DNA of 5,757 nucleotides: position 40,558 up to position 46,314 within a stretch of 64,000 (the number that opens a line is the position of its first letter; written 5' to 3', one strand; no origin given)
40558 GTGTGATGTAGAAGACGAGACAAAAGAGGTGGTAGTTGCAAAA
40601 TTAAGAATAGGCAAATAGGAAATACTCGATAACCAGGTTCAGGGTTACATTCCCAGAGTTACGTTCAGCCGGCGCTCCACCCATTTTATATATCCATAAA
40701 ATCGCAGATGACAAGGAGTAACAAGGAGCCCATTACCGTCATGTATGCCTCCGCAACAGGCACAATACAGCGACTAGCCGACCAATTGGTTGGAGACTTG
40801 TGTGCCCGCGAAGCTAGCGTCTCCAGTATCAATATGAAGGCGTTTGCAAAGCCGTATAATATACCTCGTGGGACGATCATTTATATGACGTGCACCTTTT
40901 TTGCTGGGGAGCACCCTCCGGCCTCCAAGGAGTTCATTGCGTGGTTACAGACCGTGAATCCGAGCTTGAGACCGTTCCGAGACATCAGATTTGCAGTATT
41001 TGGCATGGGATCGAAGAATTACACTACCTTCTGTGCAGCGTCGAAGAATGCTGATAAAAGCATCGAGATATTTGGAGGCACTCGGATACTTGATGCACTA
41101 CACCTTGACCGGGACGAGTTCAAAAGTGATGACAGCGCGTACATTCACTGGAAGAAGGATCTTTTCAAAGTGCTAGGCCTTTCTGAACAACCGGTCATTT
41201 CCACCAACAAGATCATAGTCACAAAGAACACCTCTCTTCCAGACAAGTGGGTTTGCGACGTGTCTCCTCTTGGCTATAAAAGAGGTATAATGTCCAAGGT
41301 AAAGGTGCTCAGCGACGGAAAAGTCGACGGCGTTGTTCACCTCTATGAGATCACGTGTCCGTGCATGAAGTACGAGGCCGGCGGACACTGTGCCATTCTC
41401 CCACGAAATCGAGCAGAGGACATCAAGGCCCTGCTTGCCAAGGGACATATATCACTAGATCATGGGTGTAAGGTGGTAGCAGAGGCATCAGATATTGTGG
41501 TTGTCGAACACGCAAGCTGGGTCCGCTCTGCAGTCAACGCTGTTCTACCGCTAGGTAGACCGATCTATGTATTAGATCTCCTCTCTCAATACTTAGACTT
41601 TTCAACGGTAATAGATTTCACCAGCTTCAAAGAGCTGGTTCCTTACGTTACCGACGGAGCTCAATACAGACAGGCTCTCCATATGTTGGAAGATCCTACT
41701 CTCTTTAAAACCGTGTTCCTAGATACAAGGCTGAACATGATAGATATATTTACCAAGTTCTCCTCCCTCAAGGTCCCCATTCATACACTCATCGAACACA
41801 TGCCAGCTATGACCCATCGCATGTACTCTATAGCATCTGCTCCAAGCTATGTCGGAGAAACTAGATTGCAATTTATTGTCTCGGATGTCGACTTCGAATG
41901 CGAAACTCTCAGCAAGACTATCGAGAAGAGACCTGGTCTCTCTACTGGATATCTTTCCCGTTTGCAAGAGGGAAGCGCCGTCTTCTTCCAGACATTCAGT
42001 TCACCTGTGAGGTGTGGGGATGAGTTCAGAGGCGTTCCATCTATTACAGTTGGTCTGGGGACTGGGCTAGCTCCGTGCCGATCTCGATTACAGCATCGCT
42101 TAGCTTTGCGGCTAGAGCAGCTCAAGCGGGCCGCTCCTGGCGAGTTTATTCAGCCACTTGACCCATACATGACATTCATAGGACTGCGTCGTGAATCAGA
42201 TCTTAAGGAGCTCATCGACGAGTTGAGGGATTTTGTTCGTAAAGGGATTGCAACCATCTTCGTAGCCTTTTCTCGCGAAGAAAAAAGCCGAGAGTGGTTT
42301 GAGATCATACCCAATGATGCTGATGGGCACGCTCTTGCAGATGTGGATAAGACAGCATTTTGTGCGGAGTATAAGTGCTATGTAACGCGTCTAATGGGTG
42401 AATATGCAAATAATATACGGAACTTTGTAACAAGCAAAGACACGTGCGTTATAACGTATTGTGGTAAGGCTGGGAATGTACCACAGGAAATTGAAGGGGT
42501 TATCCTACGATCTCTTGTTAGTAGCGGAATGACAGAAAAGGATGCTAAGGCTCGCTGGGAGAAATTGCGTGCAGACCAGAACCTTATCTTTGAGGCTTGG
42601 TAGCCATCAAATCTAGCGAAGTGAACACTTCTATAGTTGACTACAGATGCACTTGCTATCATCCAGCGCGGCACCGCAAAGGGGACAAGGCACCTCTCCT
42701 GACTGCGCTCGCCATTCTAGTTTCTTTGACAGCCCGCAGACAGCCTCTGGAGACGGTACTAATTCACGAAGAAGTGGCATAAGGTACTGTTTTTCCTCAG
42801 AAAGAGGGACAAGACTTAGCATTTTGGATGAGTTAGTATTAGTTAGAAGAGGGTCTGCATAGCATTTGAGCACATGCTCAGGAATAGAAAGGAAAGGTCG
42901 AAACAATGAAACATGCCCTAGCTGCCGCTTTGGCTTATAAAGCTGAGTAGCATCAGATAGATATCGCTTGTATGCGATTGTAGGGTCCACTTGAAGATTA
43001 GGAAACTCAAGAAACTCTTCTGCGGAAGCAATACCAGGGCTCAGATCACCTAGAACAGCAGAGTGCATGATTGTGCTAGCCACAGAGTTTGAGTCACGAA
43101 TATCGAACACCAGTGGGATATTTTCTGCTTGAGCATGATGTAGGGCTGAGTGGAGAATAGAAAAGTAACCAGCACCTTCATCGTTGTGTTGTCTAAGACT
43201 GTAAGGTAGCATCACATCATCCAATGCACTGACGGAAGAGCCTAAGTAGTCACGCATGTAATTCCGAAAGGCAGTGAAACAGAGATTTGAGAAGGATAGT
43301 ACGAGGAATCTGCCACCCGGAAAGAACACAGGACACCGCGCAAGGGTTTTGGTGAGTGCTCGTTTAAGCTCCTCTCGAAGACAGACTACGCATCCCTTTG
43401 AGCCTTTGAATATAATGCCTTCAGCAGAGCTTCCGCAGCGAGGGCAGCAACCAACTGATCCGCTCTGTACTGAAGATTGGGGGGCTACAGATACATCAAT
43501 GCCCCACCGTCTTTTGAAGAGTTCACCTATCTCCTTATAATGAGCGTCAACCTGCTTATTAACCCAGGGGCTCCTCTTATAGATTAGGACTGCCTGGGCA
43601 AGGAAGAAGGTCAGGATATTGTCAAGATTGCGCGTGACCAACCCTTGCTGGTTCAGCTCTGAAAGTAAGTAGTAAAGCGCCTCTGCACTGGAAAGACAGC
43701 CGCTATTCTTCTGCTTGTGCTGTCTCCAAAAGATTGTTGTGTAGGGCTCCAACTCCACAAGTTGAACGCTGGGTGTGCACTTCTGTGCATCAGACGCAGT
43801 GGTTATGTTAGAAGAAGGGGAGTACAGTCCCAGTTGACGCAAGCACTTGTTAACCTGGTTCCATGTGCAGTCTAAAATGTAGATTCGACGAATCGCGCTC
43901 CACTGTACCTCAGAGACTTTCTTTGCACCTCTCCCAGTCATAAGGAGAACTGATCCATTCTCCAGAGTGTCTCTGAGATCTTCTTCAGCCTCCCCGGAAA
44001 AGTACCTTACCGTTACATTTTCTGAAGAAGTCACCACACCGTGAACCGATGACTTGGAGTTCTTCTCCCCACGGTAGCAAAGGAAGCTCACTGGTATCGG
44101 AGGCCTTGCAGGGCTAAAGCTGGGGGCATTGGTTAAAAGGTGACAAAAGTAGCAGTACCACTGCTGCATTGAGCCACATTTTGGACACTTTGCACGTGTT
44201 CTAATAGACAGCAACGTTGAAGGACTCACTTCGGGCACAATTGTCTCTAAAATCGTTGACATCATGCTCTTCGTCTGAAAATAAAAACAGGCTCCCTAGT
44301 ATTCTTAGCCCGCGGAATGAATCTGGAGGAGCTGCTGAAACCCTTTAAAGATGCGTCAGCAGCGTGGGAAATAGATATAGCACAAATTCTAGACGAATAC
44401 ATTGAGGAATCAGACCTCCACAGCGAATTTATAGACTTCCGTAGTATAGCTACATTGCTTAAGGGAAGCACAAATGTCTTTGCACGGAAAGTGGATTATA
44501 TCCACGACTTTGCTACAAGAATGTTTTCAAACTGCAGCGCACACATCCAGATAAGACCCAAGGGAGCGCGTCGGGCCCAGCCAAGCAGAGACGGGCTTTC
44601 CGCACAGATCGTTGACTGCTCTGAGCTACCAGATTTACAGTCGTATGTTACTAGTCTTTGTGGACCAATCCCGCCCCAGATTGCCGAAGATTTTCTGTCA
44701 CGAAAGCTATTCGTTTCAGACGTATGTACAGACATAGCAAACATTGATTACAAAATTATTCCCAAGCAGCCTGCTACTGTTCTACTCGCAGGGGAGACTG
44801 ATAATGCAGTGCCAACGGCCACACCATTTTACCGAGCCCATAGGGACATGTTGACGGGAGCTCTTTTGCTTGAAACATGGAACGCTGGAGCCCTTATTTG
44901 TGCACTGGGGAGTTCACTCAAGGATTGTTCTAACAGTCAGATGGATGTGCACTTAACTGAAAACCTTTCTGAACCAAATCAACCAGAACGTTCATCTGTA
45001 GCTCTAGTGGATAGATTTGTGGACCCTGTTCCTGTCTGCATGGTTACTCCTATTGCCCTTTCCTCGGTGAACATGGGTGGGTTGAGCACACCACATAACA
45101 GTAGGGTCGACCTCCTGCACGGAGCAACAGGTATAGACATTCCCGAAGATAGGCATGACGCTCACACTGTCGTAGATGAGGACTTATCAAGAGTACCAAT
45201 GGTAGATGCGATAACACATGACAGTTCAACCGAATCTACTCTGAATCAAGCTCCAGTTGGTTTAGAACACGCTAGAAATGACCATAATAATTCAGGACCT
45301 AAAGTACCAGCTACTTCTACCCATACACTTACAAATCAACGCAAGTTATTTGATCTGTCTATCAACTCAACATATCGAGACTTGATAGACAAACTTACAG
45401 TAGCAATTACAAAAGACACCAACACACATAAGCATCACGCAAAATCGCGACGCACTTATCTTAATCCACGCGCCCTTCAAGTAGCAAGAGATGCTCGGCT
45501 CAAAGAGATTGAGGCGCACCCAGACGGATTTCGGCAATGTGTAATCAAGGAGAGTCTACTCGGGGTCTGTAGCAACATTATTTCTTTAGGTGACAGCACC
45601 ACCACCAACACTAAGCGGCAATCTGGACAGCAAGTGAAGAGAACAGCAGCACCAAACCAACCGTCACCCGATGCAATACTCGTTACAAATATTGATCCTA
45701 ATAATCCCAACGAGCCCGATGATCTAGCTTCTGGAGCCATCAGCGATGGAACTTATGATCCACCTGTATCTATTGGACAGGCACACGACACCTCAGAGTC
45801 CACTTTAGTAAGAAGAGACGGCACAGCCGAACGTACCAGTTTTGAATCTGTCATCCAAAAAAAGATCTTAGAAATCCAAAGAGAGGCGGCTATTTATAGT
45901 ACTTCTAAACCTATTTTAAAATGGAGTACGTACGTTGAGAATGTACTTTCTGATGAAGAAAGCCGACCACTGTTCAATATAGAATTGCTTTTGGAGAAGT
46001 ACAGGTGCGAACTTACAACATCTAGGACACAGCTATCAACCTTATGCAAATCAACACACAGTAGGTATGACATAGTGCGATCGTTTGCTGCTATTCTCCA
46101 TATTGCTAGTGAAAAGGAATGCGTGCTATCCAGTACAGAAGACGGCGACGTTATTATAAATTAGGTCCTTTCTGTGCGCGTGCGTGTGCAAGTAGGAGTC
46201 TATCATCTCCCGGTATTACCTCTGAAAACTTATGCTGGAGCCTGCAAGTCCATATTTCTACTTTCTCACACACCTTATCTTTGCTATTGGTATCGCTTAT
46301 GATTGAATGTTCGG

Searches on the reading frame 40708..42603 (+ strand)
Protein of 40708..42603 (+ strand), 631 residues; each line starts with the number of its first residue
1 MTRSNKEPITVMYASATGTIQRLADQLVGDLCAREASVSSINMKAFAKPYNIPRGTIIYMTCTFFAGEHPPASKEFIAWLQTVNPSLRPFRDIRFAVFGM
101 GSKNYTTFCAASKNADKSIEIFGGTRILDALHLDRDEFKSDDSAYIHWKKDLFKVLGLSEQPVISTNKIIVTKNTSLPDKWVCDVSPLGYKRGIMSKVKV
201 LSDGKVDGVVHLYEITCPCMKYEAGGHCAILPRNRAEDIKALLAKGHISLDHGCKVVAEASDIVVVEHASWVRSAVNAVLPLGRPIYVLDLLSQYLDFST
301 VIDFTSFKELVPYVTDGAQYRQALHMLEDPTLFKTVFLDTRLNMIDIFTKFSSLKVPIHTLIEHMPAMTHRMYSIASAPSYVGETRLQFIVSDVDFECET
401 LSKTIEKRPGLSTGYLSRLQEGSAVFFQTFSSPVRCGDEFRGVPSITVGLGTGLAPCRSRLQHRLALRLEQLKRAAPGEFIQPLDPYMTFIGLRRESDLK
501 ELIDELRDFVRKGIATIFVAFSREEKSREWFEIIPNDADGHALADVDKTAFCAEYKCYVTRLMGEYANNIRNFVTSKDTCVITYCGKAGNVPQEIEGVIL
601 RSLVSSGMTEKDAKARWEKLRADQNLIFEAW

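Call 16: search_protein_families(library=pfam, proteins=[window:40708-42603:+])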
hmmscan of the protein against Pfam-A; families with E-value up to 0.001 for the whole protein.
window:40708-42603:+ (631 aa): 2 families
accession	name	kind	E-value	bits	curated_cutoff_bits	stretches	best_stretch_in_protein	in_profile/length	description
PF00667.26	FAD_binding_1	-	7.2e-18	65.4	32.3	1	220-381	40-192/222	FAD binding domain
PF00258.30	Flavodoxin_1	-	6.6e-17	62.4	25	1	11-142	1-137/143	Flavodoxin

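Call 17: find_homologous_proteins(query=window:40708-42603:+)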
Query window:40708-42603:+ (631 aa): 12 proteins with E <= 0.001 among 8000 candidates.
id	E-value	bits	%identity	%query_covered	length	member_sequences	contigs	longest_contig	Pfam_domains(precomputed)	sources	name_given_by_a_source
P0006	0.0e+0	1443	99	100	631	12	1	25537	PF00667.27,PF00258.31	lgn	-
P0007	0.0e+0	1258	84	100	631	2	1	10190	PF00667.27,PF00258.31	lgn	-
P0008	0.0e+0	1246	84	100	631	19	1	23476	PF00667.27,PF00258.31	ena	-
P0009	0.0e+0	1236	83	100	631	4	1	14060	PF00667.27,PF00258.31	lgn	-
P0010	2.2e-10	58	27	56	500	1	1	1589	PF00175.27,PF00667.27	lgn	-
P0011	9.6e-8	49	30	30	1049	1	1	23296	PF01558.26,PF00175.27,PF17147.10,PF00667.27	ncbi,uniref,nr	ncbi:alpha subunit of assimilatory sulfite reductase [Trichoderma arundinaceum]|uniref:assimilatory 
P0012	2.1e-7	48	23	78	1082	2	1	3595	PF00175.27,PF00667.27,PF00067.28,PF00258.31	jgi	-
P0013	5.0e-6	43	29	35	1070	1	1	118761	PF01558.26,PF00175.27,PF17147.10,PF00667.27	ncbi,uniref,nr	ncbi:sulfite reductase [NADPH] flavoprotein component [Conoideocrella luteorostrata]|uniref:assimila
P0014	1.2e-5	42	27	35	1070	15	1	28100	PF01558.26,PF00175.27,PF17147.10,PF00667.27,PF02780.26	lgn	-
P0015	6.5e-5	39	29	30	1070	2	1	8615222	PF01558.26,PF00175.27,PF17147.10,PF00667.27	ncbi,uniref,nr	ncbi:sulfite reductase flavoprotein component [Pochonia chlamydosporia 170]|uniref:assimilatory sulf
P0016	6.6e-5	39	28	36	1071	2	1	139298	PF01558.26,PF00175.27,PF17147.10,PF00667.27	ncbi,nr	ncbi:hypothetical protein CP533_0633 [Ophiocordyceps camponoti-saundersi (nom. inval.)]|nr:hypotheti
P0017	4.4e-4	37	22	74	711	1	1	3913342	PF00175.27,PF00667.27,PF00258.31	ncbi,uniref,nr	ncbi:hypothetical protein N7462_007574 [Penicillium macrosclerotiorum]|uniref:uncharacterized protei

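Call 31: list_cluster_members(proteins=[window:40708-42603:+, window:26740-27981:+, window:21407-22744:-, window:23510-25294:+, window:6919-8439:+, window:44317-46164:+])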
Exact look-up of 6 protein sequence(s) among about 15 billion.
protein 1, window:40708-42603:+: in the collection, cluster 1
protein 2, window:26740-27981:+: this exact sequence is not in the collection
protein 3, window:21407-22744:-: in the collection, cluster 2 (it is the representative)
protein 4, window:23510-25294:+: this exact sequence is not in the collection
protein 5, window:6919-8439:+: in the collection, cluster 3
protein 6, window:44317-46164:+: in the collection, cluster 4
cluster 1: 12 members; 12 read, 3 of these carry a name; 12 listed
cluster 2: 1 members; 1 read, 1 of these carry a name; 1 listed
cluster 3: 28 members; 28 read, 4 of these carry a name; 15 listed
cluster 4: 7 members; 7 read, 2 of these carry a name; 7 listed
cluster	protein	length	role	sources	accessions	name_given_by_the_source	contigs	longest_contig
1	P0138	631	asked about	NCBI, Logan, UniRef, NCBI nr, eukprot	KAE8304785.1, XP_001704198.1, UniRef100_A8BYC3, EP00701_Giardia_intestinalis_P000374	GiOR-2 [Giardia duodenalis] | NADPH--hemoprotein reductase n=1 Tax=Giardia intestinalis (strain ATCC 50803 / WB clone ... | GiOR-2 [Giardia intestinalis]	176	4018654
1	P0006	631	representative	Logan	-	-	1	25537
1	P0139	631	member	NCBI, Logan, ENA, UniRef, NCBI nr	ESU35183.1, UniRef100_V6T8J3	Flavodoxin family protein [Giardia duodenalis] | NADPH--hemoprotein reductase n=1 Tax=Giardia intestinalis TaxID=5741 RepID=V6T8J3_GIAIN | Flavodoxin family protein [Giardia intestinalis]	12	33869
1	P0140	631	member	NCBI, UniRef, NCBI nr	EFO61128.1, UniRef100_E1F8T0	Flavo protein [Giardia lamblia P15] | NADPH--hemoprotein reductase n=1 Tax=Giardia intestinalis (strain P15) TaxID=658858 ...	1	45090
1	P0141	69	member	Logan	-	-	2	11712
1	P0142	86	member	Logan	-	-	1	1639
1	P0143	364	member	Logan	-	-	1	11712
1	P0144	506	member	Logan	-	-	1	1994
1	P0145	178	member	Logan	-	-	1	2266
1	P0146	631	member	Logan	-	-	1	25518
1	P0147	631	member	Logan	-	-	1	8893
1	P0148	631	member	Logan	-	-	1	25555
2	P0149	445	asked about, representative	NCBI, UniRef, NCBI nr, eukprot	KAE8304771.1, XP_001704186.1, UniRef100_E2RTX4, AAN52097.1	VSP with INR [Giardia duodenalis] | VSP with INR n=3 Tax=Giardia intestinalis TaxID=5741 RepID=E2RTX4_GIAIC | VSP with INR [Giardia intestinalis]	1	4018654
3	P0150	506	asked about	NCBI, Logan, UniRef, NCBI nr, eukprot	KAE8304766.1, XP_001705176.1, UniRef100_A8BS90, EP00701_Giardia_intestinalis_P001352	Aminoacyl-histidine dipeptidase [Giardia duodenalis] | Aminoacyl-histidine dipeptidase n=1 Tax=Giardia intestinalis (strain ATCC 50803 / WB ... | Aminoacyl-histidine dipeptidase [Giardia intestinalis]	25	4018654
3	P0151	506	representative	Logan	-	-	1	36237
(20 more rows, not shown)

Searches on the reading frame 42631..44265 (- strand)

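Call 16: search_protein_families(library=pfam, proteins=[window:42631-44265:-])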
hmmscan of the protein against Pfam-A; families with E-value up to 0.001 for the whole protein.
window:42631-44265:- (544 aa): 1 family
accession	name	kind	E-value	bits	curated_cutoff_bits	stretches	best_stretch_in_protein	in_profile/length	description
PF03942.20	DTW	-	2.3e-11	44.3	33.7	1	26-223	3-192/195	DTW domain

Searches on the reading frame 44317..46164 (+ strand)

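Call 16: search_protein_families(library=pfam, proteins=[window:44317-46164:+])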
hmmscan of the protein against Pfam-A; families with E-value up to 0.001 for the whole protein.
window:44317-46164:+ (615 aa): 2 families
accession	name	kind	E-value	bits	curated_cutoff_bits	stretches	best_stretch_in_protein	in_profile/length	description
PF06278.16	CNDH2_N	-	3.5e-12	46.9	32.3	1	3-78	3-85/117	Condensin II complex subunit CAP-H2 or CNDH2, N-terminal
PF16858.11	CNDH2_C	-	9.1e-05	22.9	32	1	528-609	25-107/130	Condensin II complex subunit CAP-H2 or CNDH2, C-terminal wHTH domain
